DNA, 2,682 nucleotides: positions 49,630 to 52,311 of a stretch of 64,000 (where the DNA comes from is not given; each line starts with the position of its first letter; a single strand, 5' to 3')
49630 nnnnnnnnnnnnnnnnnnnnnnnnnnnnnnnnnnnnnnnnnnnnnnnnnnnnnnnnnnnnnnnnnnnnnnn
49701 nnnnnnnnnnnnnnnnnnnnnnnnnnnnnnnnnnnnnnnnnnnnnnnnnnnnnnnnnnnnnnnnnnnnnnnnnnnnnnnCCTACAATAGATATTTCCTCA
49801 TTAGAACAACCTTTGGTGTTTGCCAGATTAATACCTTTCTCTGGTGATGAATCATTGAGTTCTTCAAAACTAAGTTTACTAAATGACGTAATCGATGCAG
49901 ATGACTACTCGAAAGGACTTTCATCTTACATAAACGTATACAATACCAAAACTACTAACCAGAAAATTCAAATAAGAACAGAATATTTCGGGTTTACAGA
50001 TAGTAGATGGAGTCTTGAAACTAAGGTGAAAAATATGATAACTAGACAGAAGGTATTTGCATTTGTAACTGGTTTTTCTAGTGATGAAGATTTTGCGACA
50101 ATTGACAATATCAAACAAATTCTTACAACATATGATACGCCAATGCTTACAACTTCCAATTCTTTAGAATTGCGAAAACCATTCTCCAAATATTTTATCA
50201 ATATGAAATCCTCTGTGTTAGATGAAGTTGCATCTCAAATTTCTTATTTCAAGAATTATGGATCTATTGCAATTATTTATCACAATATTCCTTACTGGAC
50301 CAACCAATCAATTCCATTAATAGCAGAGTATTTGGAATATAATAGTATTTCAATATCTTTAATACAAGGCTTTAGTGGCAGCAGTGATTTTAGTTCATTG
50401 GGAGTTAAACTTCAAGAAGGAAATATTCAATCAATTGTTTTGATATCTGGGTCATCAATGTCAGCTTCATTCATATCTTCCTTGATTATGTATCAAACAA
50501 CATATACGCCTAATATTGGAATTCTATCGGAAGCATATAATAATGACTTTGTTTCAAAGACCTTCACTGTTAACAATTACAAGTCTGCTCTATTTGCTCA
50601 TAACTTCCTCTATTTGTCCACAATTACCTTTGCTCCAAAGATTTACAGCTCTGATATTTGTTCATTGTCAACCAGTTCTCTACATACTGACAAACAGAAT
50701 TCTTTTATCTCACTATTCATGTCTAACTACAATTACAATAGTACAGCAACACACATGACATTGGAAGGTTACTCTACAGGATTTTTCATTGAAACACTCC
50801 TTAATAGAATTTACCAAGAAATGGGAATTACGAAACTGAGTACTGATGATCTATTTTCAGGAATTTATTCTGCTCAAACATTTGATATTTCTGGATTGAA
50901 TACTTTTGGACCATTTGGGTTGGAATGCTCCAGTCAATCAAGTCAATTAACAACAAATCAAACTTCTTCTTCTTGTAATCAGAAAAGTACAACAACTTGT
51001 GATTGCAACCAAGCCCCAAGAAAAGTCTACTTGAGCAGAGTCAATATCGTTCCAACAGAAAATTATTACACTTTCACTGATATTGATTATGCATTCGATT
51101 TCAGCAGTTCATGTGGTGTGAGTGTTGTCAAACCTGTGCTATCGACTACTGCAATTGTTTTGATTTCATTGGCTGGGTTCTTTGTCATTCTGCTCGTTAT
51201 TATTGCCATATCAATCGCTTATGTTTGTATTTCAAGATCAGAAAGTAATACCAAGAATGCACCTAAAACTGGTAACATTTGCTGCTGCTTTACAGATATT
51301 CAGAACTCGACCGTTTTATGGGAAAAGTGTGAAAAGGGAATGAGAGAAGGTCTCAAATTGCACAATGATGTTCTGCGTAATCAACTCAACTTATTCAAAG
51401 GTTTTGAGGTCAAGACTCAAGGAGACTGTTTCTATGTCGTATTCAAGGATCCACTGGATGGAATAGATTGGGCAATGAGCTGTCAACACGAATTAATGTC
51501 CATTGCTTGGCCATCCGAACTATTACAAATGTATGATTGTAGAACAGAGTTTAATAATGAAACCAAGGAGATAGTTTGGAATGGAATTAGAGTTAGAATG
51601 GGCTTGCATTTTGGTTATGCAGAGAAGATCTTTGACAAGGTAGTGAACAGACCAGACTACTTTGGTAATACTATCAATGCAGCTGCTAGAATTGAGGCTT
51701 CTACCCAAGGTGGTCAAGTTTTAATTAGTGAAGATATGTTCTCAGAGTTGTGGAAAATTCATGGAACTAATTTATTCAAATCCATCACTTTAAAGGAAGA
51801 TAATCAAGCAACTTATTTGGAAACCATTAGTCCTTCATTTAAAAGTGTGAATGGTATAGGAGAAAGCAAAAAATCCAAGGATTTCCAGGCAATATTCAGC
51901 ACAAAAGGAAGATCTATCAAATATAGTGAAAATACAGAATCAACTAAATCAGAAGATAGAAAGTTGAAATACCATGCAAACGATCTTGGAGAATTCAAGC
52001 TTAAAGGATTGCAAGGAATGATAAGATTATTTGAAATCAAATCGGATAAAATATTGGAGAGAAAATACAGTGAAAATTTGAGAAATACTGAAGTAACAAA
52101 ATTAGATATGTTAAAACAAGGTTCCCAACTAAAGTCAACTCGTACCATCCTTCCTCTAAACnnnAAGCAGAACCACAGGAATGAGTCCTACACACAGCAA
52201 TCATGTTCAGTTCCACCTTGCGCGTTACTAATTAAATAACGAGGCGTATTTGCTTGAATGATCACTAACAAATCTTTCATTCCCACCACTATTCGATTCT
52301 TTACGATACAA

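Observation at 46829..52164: Receptor-type class III cyclase with a tandem PBP/ANF-receptor-like ectodomain fused directly to TM and cyclase, a trypanosomatid-like architecture in an amoebozoan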

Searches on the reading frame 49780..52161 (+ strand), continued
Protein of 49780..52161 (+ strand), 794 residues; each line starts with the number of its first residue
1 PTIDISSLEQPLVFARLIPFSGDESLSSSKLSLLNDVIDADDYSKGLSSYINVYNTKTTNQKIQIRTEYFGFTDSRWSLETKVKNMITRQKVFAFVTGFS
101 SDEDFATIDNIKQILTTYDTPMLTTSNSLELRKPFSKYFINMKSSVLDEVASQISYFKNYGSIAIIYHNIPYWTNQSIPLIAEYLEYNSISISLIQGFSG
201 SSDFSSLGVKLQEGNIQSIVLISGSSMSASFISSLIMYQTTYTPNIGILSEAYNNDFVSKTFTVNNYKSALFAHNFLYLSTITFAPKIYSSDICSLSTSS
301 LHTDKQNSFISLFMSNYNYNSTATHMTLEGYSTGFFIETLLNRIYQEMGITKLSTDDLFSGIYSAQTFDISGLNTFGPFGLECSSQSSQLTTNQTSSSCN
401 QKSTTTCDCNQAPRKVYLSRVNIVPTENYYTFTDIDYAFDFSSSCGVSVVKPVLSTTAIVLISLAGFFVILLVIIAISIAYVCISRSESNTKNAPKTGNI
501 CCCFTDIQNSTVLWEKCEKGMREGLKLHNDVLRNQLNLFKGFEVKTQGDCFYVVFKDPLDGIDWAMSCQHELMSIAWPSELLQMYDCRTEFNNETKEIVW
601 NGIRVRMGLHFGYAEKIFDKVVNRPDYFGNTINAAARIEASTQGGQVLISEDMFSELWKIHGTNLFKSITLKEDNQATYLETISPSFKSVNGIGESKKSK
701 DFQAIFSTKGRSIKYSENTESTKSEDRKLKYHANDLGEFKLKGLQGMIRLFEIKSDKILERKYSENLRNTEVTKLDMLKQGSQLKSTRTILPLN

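Call 70: list_cluster_members(proteins=[P0001, P0002, P0006, P0032, P0033, P0042, P0045, P0048, P0050, P0058])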
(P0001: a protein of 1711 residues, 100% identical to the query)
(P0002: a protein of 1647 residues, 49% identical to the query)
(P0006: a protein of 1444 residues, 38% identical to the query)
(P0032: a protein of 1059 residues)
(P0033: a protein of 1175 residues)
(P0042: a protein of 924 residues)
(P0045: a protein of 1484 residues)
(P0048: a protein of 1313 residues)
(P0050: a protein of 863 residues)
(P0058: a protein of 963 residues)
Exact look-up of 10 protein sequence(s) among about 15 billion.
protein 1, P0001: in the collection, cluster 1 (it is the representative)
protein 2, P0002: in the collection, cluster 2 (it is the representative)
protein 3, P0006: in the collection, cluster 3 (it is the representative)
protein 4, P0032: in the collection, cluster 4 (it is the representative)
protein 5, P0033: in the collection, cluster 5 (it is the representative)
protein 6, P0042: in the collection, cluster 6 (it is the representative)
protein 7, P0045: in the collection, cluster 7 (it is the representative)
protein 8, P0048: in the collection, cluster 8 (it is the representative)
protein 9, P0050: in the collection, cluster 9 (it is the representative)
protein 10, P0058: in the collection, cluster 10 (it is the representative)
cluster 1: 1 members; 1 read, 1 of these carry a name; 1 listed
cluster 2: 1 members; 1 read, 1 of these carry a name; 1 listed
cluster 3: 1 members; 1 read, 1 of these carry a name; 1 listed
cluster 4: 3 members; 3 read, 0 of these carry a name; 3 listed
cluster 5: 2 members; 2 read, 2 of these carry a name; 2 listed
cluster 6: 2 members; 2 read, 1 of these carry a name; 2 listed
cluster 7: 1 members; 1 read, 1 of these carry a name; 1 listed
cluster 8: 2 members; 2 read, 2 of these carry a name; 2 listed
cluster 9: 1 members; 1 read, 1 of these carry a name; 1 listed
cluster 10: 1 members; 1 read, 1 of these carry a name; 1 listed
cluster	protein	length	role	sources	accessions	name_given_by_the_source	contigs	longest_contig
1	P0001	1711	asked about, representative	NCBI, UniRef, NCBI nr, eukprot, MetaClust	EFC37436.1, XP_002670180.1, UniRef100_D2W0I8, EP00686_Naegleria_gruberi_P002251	predicted protein [Naegleria gruberi] | Predicted protein n=1 Tax=Naegleria gruberi TaxID=5762 RepID=D2W0I8_NAEGR | uncharacterized protein NAEGRDRAFT_53734 [Naegleria gruberi]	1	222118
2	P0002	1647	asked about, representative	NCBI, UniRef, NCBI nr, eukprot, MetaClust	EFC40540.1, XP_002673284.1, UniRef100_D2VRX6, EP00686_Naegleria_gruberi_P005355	predicted protein [Naegleria gruberi] | Predicted protein n=1 Tax=Naegleria gruberi TaxID=5762 RepID=D2VRX6_NAEGR | uncharacterized protein NAEGRDRAFT_71740 [Naegleria gruberi]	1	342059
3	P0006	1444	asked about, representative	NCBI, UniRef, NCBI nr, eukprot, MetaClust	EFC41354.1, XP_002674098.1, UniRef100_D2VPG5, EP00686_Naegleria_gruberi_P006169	predicted protein [Naegleria gruberi] | Predicted protein n=1 Tax=Naegleria gruberi TaxID=5762 RepID=D2VPG5_NAEGR | uncharacterized protein NAEGRDRAFT_58846 [Naegleria gruberi]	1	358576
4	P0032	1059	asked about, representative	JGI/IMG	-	-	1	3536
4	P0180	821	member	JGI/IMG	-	-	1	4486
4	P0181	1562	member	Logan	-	-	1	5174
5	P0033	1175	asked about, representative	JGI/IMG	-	adenylate cyclase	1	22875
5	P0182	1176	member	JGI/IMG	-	adenylate cyclase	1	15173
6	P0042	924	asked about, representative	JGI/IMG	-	class 3 adenylate cyclase/ABC-type branched-subunit amino acid transport system ...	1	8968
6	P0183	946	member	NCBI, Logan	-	-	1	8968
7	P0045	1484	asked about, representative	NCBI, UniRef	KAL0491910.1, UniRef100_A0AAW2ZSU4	hypothetical protein AKO1_010070 [Acrasis kona] | Guanylate cyclase domain-containing protein n=1 Tax=Acrasis kona TaxID=1008807 ...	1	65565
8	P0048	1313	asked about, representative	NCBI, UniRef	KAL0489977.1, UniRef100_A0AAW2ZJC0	adenylate cyclase [Acrasis kona] | Adenylate cyclase n=1 Tax=Acrasis kona TaxID=1008807 RepID=A0AAW2ZJC0_9EUKA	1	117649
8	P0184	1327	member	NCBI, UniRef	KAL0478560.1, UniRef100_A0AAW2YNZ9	hypothetical protein AKO1_004463 [Acrasis kona] | Guanylate cyclase domain-containing protein n=1 Tax=Acrasis kona TaxID=1008807 ...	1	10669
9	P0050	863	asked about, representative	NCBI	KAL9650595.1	hypothetical protein ABK040_006396 [Willaertia magna]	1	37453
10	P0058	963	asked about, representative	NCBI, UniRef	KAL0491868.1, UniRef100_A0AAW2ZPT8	hypothetical protein AKO1_010259 [Acrasis kona] | Guanylate cyclase domain-containing protein n=1 Tax=Acrasis kona TaxID=1008807 ...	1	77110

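Call 71: search_solved_structures(query=P0115, max_evalue=0.00001, show_alignments=0)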
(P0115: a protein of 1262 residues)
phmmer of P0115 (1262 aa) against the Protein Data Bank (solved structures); distinct sequences matched with E-value up to 0.00001: 8.
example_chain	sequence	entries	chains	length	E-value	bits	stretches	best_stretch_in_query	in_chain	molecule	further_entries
1fx4_A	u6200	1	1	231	5.3e-50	173.5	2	821-920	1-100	RECEPTOR-TYPE ADENYLATE CYCLASE GRESAG 4.3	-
1fx2_A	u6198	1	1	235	8.2e-50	172.9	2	822-920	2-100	RECEPTOR-TYPE ADENYLATE CYCLASE GRESAG 4.1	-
4kv7_A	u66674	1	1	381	2.8e-28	101.6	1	30-359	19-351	Probable leucine/isoleucine/valine-binding protein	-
3lop_A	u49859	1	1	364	2.1e-18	68.9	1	33-353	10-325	Substrate binding periplasmic protein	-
4m88_A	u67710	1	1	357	2.7e-08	35.4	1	32-347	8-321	Extracellular ligand-binding receptor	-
4wp8_A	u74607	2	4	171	6.1e-07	30.9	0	834-908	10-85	Ma1120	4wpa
4wp9_A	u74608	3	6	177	6.5e-07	30.8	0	834-908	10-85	Ma1120 | Cyclase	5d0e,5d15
4wp3_A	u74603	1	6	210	9.9e-07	30.2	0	834-908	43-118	Ma1120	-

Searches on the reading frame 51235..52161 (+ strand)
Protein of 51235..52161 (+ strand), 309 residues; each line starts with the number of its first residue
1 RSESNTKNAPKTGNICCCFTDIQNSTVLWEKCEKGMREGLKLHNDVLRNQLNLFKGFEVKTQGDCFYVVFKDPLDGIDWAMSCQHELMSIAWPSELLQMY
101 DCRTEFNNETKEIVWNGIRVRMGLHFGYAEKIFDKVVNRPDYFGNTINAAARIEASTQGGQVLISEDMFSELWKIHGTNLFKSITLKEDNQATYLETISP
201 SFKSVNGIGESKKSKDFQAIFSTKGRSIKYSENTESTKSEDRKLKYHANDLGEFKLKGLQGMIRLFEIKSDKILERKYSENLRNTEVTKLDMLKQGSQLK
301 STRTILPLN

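Call 8: search_protein_families(library=pfam, proteins=[window:51235-52161:+], max_evalue=1)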
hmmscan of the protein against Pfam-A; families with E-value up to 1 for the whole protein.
seq(309 aa): 1 family
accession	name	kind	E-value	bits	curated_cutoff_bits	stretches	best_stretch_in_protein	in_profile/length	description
PF00211.25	Guanylate_cyc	-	2.6e-22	79.7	21.9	1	10-173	4-156/183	Adenylate and Guanylate cyclase catalytic domain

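Call 12: search_solved_structures(query=window:51235-52161:+, max_evalue=0.001, show_alignments=3)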
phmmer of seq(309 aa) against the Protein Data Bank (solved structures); distinct sequences matched with E-value up to 0.001: 7.
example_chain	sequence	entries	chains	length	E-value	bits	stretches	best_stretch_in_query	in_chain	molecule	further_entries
1fx4_A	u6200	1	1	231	1.6e-23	86.5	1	9-170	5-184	RECEPTOR-TYPE ADENYLATE CYCLASE GRESAG 4.3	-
1fx2_A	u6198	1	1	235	1.8e-22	83.1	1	8-169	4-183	RECEPTOR-TYPE ADENYLATE CYCLASE GRESAG 4.1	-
4wp3_A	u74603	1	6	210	8e-10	41.6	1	12-177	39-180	Ma1120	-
4wp9_A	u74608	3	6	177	1.8e-09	40.4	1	14-174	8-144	Ma1120 | Cyclase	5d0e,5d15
4wp8_A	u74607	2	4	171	2.3e-09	40.1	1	14-177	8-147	Ma1120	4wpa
5d0g_A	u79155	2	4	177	2e-07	33.7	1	14-174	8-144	Cyclase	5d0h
3r5g_A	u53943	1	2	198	1e-05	28.1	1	15-171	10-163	CyaB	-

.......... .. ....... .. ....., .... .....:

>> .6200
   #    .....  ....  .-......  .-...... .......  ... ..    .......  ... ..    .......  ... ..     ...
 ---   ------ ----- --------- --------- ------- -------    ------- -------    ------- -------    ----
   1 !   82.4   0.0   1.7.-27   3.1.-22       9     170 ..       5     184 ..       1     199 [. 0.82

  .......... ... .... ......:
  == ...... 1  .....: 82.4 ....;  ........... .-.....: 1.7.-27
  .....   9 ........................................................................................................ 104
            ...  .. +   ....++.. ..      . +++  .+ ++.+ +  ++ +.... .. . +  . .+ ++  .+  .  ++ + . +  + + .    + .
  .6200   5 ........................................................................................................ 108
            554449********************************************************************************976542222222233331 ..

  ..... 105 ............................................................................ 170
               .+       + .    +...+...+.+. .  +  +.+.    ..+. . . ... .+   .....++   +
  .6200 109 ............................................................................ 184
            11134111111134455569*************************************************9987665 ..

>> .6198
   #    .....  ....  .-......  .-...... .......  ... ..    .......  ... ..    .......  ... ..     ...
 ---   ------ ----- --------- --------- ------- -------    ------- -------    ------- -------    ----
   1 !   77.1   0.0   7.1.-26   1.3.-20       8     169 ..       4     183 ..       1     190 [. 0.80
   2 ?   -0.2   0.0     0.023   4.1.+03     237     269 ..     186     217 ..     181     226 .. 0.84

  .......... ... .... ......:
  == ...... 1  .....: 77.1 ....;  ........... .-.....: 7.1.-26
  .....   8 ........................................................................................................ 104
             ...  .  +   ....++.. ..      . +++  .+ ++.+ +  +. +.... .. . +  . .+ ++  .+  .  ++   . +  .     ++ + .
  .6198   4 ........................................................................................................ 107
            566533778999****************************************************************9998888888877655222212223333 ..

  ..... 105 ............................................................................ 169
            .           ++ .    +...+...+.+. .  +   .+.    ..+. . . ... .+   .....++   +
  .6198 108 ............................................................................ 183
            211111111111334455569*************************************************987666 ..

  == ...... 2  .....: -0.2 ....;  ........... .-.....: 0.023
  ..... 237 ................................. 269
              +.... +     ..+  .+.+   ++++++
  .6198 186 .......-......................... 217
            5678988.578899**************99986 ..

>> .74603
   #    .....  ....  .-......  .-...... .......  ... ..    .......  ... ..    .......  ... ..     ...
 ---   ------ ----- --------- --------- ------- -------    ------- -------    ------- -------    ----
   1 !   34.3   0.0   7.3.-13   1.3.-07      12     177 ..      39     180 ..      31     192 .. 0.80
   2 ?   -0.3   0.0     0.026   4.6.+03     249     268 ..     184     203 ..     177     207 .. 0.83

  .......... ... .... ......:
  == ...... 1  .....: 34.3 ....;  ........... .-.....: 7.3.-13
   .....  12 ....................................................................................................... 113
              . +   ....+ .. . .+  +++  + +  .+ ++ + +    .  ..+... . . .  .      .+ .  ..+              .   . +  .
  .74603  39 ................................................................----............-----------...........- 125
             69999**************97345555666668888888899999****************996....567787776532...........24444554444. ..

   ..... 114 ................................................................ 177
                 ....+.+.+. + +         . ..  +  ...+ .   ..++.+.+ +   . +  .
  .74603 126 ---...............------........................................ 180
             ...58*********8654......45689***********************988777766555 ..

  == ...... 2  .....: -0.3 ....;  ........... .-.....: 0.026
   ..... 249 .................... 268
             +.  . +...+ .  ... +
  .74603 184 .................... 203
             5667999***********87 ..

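Call 34: find_homologous_proteins(query=window:51235-52161:+, max_evalue=1e-10)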
Query seq(309 aa) (309 aa): 7 proteins with E <= 1e-10 among 430 candidates.
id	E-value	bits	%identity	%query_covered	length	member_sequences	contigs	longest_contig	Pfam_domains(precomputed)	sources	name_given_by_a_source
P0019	1.6e-31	128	43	51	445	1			PF00211.26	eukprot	eukprot:TRINITY_DN4087_c0_g1_i1.p1 TRINITY_DN4087_c0_g1~~TRINITY_DN4087_c0_g1_i1.p1 ORF type:complet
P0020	2.6e-14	71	37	50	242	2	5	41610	PF00211.26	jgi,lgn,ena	-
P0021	3.3e-14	71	35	54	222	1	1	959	PF00211.26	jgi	jgi:eukaryotic-like serine/threonine-protein kinase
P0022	2.0e-13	68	34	63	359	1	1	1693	PF13424.13,PF00211.26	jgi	jgi:class 3 adenylate cyclase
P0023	6.5e-13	67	34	54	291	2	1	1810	PF00211.26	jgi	jgi:class 3 adenylate cyclase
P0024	8.5e-13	66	36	49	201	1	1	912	PF00211.26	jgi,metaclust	metaclust:\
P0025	9.0e-13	66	34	54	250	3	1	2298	PF00211.26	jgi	jgi:class 3 adenylate cyclase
